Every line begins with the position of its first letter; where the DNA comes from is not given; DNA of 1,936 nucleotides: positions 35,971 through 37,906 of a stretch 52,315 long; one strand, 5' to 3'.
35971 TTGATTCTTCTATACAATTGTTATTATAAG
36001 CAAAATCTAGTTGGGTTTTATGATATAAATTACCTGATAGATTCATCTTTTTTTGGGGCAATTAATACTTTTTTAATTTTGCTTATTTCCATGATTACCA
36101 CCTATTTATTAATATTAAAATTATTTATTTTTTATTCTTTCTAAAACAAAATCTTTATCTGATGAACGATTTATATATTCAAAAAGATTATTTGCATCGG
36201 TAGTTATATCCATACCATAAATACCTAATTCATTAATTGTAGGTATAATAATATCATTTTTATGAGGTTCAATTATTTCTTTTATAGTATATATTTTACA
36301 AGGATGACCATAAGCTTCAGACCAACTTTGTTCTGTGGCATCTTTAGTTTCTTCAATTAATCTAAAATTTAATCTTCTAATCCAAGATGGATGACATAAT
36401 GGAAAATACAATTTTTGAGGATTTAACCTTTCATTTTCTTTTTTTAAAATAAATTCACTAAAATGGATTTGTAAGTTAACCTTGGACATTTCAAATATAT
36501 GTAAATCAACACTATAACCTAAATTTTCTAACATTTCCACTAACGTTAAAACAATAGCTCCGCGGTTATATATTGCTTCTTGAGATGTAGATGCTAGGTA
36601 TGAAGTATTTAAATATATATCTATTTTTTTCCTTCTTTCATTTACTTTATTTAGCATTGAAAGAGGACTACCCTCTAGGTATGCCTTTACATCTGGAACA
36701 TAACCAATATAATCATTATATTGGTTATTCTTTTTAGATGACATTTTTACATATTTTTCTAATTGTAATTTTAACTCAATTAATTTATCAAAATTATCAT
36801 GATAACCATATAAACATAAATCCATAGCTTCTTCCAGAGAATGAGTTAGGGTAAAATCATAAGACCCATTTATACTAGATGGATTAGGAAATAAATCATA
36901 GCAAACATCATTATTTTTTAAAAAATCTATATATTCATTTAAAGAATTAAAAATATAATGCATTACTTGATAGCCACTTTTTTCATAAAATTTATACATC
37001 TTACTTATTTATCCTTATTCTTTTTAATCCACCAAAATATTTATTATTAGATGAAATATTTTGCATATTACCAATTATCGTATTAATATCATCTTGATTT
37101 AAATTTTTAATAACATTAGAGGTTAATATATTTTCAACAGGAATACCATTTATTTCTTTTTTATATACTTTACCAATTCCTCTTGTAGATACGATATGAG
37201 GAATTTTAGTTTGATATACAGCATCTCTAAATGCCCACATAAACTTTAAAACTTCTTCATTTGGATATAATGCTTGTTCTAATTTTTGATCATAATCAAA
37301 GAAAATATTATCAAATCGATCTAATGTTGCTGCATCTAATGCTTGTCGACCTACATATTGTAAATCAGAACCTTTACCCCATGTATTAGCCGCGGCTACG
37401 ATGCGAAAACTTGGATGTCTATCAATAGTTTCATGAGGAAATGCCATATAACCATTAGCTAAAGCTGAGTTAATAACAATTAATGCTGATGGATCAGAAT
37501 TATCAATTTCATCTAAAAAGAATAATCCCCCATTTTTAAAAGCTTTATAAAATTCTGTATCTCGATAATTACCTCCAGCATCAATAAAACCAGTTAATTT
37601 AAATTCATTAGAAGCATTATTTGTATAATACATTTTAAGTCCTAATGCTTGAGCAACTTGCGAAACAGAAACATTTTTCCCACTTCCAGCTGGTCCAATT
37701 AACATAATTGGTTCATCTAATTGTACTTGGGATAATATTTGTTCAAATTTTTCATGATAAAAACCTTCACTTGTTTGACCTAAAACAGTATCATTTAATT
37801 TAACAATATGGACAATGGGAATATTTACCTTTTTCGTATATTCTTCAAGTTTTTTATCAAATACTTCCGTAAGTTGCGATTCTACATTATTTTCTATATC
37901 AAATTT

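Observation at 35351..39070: Inserted three-gene cassette: novel-N-domain CobS/MoxR-like AAA+ ATPase + 292-aa partner + Fic, beside an XRE gene relic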

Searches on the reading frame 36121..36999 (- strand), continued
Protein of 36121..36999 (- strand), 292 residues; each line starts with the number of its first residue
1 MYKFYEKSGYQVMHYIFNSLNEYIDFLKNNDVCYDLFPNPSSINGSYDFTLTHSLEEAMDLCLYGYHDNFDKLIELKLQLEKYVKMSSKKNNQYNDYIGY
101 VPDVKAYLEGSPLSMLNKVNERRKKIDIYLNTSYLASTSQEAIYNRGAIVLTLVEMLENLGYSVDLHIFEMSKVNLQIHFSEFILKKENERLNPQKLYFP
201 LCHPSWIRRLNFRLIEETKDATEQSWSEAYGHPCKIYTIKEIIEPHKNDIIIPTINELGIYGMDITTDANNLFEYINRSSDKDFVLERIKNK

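Call 59: fold_search(model_id=the predicted structure, library=viral)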
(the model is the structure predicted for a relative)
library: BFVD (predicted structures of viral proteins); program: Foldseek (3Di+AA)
matches with E <= 10: 237; with E <= 0.001: 12
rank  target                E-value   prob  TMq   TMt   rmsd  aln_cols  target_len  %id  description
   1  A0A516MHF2            2.5e-14  1.00  0.62  0.64   9.1       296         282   19  (no name in the UniProt tables at hand)
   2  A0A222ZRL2            4.4e-13  1.00  0.64  0.56   7.2       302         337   17  DUF7192 domain-containing protein [Mycobacterium phage Krypton555]
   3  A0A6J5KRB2            6.6e-13  1.00  0.56  0.51   8.2       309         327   16  DUF7192 domain-containing protein [uncultured Caudovirales phage]
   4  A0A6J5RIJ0            1.4e-12  1.00  0.66  0.64   5.1       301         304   19  DUF7192 domain-containing protein (Fragment) [uncultured Caudovirales phage]
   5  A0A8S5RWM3            5.7e-12  1.00  0.68  0.58   8.5       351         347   16  DUF7192 domain-containing protein [Siphoviridae sp. ctHip2]
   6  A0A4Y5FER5            2.2e-11  1.00  0.62  0.70   5.8       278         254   20  DUF7192 domain-containing protein [Lactobacillus phage 3-521]
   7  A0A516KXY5            2.4e-11  1.00  0.61  0.60   6.2       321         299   15  (no name in the UniProt tables at hand)
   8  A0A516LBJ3            4.1e-11  1.00  0.58  0.61   8.5       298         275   16  (no name in the UniProt tables at hand)
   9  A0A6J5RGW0            1.3e-10  1.00  0.57  0.56   8.2       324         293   16  DUF7192 domain-containing protein [uncultured Caudovirales phage]
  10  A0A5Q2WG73            1.7e-10  1.00  0.47  0.48   8.5       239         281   15  DUF7192 domain-containing protein [Gordonia phage Syleon]
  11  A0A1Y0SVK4            5.0e-10  1.00  0.56  0.55   8.2       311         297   17  (no name in the UniProt tables at hand)
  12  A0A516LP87            1.8e-06  1.00  0.56  0.58  10.1       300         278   11  (no name in the UniProt tables at hand)
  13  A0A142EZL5            2.9e-03  0.60  0.21  0.10  13.5       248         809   15  (no name in the UniProt tables at hand)
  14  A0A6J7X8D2            4.4e-03  0.89  0.22  0.12  11.0       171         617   13  Cobalamin biosynthesis protein CobT VWA domain containing protein [uncultured Caudovirales phage]
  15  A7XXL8                6.0e-03  0.41  0.26  0.16  15.2       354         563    8  von Willebrand factor type A domain [Thermus phage P74-26]
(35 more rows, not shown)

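Call 77: find_related_loci(query=A2, collection=viral_contigs, flank=8000)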
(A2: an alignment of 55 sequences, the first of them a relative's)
Query A2 (292 aa) in viral_contigs; peptide patterns used: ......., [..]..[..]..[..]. (x = any residue, [..] = any of these).
128 stretches matched a pattern, but none encodes a relative of the query by tblastn (E <= 1e-3).

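Call 105: find_encoding_contigs(protein=P0123, flank=8000, max_places=2)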
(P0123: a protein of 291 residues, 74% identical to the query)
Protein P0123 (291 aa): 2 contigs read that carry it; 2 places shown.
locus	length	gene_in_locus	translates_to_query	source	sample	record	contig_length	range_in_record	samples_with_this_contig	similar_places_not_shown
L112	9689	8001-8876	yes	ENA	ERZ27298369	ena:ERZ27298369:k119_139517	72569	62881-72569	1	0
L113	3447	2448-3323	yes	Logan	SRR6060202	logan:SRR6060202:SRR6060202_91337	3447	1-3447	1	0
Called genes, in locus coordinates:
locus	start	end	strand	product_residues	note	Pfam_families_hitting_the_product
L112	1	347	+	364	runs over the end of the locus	PF14659:Phage_int_SAM_3 (weak), PF00589:Phage_integrase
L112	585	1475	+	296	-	-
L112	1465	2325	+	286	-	-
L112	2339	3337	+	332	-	PF12224:Amidoligase_2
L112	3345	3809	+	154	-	PF06094:GGACT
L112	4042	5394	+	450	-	PF00149:Metallophos (weak), PF12850:Metallophos_2 (weak)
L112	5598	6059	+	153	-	-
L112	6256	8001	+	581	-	PF00004:AAA (faint), PF07728:AAA_5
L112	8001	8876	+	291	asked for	PF23822:DUF7192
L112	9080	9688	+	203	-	?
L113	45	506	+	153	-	-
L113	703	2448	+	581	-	PF00004:AAA (faint), PF07728:AAA_5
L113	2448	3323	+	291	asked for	PF23822:DUF7192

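Call 115: search_dna_similar(query=window:36121-36999:-, collection=plasmids, mode=protein, max_rows=12, max_evalue=0.001)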
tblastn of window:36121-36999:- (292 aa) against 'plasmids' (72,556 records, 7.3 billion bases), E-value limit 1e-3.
No match.

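Call 116: get_annotated_region(hit=H39, flank=6000)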
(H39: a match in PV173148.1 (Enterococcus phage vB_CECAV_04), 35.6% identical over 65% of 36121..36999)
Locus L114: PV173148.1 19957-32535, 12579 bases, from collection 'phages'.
description: Enterococcus phage vB_CECAV_04, complete genome.
organism: Enterococcus phage vB_CECAV_04 (NCBI taxid 3403036)
taxonomy: Viruses; Duplodnaviria; Heunggongvirae; Uroviricota; Caudoviricetes
host: Enterococcus cecorum; source: poultry fecal samples; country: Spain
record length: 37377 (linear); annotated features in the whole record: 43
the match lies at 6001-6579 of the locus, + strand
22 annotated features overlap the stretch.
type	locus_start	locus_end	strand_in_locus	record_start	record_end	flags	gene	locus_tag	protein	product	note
CDS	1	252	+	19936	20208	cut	-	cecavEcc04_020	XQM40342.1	hypothetical protein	-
CDS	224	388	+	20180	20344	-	-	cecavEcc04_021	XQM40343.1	hypothetical protein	-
CDS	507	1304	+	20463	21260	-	-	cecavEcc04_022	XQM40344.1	endolysin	-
CDS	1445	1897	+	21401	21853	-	-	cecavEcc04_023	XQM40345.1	holin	-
CDS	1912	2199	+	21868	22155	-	-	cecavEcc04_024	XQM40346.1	hypothetical protein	-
CDS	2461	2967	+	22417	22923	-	-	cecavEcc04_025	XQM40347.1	hypothetical protein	-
CDS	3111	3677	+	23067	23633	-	-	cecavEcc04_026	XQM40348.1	hypothetical protein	-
CDS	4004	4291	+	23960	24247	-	-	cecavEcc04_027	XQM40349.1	hypothetical protein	-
CDS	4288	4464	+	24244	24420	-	-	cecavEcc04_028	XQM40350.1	hypothetical protein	-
CDS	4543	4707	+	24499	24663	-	-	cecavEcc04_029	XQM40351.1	hypothetical protein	-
CDS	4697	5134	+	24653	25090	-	-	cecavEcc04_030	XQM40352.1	hypothetical protein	-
CDS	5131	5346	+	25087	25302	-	-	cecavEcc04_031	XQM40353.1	hypothetical protein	-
CDS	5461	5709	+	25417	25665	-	-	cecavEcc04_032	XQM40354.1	thioredoxin domain protein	-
CDS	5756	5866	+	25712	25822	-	-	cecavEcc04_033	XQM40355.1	hypothetical protein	-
CDS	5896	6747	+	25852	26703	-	-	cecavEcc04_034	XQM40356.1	hypothetical protein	-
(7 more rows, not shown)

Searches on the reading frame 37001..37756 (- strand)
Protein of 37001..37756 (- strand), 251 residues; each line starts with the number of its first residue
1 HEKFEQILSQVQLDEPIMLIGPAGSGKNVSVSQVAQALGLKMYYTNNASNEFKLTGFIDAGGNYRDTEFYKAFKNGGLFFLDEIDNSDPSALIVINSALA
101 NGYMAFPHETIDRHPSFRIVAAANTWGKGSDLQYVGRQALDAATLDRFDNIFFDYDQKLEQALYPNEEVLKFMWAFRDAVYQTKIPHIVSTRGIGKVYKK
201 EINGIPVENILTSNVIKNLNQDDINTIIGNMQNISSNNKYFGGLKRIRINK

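Call 90: search_solved_structures(query=window:37001-37756:-, max_evalue=0.01, show_alignments=1)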
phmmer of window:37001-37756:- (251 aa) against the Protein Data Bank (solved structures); distinct sequences matched with E-value up to 0.01: 14.
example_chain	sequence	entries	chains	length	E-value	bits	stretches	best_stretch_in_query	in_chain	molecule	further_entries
6i27_A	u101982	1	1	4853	1.9e-27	99.3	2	7-155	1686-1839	Midasin,Midasin,Midasin,Midasin,Midasin,Midasin,Midasin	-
6hyp_A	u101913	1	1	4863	1.9e-27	99.3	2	7-155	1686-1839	Midasin,Midasin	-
6i26_A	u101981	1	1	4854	1.9e-27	99.3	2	7-155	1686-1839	Midasin,Midasin,Midasin,Midasin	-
5jcs_s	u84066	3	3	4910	2e-27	99.2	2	7-155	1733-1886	Midasin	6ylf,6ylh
6or5_A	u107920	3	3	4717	1.1e-25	93.4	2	6-154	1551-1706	Midasin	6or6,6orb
9ujv_A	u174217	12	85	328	7.2e-06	28.6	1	12-150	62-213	Cobaltochelatase subunit CobS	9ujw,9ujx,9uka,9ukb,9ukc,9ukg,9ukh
9udk_A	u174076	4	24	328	1.9e-05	27.3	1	12-150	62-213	Cobaltochelatase subunit CobS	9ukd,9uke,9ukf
9qhd_A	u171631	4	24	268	2.5e-05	26.9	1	12-157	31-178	Nitric oxide reductase NorQ protein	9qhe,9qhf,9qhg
5c3c_A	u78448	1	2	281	0.00018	24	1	15-157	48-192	CbbQ/NirQ/NorQ domain protein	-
9qh4_A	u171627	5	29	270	0.0012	21.4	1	13-156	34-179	Protein NorQ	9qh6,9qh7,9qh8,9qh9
6l1q_C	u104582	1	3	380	0.0024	20.4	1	15-161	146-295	CbbQ protein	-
9m4n_A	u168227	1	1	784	0.006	19.1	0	14-89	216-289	Cell division control protein 48 homolog A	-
9m3v_A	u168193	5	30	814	0.0065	18.9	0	14-89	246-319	Cell division control protein 48 homolog A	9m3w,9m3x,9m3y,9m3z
6chs_H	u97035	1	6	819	0.0085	18.6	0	15-89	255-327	Putative cell division control protein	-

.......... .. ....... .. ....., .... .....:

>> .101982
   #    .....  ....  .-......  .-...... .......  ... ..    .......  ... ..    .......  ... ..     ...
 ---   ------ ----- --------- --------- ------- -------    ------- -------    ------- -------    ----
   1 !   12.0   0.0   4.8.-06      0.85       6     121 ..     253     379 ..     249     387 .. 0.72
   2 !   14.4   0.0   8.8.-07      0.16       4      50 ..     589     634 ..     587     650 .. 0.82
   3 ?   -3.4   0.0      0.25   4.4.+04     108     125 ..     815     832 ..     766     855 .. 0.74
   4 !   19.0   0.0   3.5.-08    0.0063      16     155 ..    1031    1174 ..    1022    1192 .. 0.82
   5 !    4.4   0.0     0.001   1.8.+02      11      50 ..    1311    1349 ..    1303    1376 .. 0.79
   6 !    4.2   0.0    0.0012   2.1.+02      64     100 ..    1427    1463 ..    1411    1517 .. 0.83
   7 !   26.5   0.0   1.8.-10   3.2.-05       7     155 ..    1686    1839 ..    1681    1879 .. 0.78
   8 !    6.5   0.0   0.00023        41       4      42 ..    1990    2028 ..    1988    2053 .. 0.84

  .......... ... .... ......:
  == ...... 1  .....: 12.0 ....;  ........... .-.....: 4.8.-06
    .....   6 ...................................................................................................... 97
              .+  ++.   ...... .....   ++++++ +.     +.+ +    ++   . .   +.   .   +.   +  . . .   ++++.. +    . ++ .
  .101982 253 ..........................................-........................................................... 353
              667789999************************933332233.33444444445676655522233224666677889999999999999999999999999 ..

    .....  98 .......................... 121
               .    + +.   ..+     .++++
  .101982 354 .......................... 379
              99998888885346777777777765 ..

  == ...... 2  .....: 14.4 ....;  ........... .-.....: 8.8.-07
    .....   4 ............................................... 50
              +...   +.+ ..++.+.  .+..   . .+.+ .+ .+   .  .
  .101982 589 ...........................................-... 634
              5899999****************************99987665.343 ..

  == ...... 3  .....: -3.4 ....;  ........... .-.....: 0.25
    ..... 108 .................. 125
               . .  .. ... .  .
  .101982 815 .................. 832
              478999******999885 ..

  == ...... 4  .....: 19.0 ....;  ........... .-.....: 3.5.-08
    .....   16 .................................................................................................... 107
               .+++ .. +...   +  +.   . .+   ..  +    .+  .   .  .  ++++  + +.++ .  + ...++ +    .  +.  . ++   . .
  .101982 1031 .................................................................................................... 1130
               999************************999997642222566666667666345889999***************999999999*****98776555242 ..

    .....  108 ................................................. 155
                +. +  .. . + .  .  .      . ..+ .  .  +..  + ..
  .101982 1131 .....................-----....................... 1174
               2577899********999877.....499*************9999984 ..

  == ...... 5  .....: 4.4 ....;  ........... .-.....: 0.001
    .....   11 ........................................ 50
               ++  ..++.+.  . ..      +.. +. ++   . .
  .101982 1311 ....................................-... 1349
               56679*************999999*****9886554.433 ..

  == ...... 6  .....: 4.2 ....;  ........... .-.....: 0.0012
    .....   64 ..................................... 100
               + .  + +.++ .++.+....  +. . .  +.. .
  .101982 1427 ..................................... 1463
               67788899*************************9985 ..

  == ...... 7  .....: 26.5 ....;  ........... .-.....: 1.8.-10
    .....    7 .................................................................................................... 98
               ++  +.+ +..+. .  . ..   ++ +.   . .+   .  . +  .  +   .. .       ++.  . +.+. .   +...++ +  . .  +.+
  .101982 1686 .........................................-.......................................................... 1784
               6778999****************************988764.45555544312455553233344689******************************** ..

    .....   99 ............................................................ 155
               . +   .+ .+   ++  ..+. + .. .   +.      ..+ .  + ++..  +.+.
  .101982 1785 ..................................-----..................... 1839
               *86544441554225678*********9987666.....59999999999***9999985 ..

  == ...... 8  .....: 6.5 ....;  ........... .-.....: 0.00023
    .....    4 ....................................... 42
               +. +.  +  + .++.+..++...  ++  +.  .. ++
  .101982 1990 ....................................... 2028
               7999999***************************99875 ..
